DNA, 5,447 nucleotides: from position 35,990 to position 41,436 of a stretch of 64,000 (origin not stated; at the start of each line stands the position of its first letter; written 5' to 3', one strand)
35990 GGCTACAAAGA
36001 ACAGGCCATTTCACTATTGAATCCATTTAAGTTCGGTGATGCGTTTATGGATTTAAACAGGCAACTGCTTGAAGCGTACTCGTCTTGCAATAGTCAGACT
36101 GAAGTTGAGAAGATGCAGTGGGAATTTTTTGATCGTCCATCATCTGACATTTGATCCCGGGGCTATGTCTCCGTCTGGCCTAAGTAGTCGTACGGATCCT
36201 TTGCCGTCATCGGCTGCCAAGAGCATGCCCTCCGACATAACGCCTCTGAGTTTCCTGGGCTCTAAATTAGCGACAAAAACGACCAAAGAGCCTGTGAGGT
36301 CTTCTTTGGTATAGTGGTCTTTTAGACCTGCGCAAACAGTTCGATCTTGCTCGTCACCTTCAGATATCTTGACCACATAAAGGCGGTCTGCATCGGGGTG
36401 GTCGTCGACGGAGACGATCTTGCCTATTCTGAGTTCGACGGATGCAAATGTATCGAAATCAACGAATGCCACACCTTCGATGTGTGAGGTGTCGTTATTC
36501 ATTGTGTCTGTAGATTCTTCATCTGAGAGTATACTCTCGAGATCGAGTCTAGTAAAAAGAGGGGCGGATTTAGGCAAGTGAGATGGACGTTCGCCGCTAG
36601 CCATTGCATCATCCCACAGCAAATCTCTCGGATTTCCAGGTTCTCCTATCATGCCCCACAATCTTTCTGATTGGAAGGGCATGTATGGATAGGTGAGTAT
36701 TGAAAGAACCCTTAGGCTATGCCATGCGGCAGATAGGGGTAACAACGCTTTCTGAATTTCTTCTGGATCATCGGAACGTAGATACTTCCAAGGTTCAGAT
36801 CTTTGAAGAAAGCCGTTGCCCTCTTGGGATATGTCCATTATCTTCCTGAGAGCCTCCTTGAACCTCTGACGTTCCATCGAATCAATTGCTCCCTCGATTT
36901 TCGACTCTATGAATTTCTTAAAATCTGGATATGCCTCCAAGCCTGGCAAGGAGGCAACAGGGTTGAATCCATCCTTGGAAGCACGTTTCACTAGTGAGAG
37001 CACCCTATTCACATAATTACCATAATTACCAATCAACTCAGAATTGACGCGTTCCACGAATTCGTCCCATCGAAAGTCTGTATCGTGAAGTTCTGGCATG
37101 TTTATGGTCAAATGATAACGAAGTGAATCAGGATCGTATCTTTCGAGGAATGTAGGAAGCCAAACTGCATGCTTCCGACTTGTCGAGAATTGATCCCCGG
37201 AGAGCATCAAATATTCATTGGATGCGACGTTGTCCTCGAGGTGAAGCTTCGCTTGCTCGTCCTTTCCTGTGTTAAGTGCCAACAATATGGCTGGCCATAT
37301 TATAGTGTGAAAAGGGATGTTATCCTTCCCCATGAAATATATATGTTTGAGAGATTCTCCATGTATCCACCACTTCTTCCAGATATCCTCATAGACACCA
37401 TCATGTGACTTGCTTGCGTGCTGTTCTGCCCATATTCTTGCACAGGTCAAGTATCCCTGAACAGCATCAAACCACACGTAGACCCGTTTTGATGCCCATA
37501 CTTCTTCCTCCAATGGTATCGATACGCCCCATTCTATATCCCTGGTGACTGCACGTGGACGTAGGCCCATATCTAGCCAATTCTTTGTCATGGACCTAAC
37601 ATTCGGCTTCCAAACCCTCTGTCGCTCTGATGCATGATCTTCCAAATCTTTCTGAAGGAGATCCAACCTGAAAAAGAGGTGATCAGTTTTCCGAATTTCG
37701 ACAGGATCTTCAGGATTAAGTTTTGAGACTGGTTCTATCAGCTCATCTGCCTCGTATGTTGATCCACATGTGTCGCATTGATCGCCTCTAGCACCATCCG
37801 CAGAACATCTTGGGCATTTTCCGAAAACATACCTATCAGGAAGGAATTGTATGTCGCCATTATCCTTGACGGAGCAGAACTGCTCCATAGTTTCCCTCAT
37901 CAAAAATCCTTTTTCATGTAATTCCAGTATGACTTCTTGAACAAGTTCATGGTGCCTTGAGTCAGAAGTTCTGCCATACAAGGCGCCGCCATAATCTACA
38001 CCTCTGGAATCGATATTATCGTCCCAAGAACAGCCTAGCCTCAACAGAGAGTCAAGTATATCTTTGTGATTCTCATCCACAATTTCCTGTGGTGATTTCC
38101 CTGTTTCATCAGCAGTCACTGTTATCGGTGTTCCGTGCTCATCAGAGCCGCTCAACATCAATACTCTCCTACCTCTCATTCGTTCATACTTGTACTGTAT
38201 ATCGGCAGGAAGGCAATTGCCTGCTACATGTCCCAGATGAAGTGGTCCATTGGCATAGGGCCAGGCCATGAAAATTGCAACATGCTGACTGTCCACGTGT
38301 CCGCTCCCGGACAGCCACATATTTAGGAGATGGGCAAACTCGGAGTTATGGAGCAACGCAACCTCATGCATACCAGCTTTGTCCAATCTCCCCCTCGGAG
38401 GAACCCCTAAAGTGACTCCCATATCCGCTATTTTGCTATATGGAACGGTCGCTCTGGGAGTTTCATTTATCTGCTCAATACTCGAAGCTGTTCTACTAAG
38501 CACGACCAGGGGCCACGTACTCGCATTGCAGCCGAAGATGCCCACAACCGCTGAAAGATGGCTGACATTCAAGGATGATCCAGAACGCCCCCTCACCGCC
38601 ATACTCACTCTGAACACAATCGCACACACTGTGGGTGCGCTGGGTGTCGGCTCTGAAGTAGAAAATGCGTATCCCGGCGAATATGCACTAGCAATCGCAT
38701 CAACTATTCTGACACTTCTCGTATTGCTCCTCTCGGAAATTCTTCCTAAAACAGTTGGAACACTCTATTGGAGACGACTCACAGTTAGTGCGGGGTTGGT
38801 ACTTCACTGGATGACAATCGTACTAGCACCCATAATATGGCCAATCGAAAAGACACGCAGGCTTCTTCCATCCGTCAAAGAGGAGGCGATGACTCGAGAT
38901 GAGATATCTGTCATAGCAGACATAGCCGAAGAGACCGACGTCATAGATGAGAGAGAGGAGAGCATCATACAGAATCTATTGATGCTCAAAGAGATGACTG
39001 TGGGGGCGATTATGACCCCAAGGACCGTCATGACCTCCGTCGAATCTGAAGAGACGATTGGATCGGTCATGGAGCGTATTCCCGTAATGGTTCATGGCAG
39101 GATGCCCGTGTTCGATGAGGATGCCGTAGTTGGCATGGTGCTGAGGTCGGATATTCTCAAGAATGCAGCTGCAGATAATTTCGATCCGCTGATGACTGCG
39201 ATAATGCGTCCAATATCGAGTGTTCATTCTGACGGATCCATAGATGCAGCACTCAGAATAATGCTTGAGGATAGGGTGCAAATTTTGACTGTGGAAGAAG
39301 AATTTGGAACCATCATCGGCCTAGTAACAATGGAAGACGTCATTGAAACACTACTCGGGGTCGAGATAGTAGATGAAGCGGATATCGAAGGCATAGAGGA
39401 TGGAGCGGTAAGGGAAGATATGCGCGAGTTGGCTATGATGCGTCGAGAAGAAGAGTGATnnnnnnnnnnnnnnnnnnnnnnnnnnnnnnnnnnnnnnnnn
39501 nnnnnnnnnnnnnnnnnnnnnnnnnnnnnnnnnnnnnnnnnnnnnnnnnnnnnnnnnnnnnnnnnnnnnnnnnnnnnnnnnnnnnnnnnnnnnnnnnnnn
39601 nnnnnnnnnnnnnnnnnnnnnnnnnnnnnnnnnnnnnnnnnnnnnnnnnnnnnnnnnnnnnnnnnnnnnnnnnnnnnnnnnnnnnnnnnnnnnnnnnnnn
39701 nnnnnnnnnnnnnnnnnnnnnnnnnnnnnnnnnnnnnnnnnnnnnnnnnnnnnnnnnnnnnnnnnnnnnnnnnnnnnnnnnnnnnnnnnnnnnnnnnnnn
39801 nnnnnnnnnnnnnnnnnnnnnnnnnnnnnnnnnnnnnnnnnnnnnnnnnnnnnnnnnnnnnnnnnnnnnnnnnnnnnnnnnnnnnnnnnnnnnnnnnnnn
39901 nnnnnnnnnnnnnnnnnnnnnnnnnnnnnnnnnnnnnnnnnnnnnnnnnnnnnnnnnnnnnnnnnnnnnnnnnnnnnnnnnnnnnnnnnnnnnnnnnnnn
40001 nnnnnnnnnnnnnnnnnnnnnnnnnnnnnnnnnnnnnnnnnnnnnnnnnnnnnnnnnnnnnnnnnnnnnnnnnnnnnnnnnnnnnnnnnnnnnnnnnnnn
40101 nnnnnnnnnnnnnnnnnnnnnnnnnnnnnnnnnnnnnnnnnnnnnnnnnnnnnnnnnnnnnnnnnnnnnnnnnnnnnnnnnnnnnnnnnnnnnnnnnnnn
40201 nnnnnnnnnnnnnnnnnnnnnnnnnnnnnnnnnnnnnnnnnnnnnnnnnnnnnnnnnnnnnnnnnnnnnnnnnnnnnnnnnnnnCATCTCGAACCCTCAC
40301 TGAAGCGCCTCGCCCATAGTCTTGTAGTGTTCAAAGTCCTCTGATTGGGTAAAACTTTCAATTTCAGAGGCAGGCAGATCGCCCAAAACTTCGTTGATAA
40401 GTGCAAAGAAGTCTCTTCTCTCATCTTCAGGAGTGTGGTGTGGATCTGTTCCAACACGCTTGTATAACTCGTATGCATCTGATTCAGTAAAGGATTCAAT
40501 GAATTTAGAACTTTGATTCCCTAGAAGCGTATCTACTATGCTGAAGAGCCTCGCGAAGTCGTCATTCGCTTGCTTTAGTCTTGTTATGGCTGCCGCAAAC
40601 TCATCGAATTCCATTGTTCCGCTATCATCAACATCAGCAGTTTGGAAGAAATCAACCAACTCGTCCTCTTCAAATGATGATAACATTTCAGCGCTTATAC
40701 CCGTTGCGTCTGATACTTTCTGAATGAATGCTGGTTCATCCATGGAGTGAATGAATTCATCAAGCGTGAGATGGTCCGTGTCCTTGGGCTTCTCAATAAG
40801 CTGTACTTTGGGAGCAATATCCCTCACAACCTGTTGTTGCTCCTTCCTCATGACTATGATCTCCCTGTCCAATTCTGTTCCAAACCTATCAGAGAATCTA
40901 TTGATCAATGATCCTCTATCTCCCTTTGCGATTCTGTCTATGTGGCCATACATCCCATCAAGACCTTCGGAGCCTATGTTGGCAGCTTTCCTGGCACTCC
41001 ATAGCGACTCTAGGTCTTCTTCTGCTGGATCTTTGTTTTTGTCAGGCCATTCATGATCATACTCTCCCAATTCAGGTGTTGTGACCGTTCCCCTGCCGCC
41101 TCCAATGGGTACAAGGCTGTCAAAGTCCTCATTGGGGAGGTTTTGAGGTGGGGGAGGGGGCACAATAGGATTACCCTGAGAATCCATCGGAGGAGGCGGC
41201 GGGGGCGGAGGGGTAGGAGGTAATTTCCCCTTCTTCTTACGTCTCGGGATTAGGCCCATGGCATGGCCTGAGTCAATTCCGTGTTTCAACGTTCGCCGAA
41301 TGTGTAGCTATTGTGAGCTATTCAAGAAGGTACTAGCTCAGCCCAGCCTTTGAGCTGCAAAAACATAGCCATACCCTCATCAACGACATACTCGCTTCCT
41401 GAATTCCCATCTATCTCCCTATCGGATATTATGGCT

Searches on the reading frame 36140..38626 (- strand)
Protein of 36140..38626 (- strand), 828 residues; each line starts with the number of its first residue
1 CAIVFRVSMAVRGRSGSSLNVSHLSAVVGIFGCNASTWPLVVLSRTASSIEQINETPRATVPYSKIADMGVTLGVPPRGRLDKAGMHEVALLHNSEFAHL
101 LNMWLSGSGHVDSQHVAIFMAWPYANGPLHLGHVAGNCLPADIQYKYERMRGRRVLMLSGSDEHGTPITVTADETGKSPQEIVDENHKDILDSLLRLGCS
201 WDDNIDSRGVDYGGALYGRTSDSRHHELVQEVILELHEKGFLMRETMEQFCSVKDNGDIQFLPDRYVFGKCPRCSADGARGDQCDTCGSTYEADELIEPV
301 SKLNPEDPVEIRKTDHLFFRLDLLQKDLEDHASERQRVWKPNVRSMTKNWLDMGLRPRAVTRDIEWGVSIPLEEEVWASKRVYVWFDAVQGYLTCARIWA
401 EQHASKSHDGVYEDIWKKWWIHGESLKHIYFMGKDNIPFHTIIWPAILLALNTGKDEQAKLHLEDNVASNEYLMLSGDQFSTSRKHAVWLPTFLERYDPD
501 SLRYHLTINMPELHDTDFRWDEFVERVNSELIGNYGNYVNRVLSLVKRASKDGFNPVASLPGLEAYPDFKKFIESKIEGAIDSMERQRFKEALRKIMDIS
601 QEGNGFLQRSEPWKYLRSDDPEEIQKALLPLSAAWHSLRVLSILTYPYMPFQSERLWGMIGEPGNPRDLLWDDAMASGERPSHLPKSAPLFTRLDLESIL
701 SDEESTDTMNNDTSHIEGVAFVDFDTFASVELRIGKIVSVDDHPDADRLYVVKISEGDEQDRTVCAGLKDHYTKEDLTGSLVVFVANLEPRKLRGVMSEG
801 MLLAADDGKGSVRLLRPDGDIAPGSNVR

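Call 50: search_protein_families(library=pfam, proteins=[window:36140-38626:-], max_evalue=0.0001)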
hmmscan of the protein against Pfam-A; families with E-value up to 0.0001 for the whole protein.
window:36140-38626:- (828 aa): 5 families
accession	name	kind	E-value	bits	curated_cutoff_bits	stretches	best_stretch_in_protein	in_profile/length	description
PF09334.17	tRNA-synt_1g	-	4.1e-125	418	20.1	1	118-543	3-391/391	tRNA synthetases class I (M)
PF01588.26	tRNA_bind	-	9e-29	99.9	27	1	732-825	1-95/96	Putative tRNA binding domain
PF00133.28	tRNA-synt_1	-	1.7e-11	44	22.7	1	117-372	26-245/414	tRNA synthetases class I (I, L, M and V)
PF08264.19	Anticodon_1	-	2.2e-06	28.1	25.1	1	574-663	9-96/148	Anticodon-binding domain of tRNA ligase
PF19303.5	Anticodon_3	-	2e-05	25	23.5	1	573-661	18-102/152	Anticodon binding domain of methionyl tRNA ligase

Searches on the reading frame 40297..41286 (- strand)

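Call 26: search_protein_families(library=pfam, proteins=[window:40297-41286:-], max_evalue=0.001)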
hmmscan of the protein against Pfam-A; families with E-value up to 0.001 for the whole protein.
window:40297-41286:- (329 aa): 2 families
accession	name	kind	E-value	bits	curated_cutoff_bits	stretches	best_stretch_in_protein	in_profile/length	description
PF13499.12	EF-hand_7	-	0.00012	22.8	30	1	169-234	15-66/67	EF-hand domain pair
PF00036.39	EF-hand_1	-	0.00015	21.5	25.4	1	209-236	1-28/29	EF hand domain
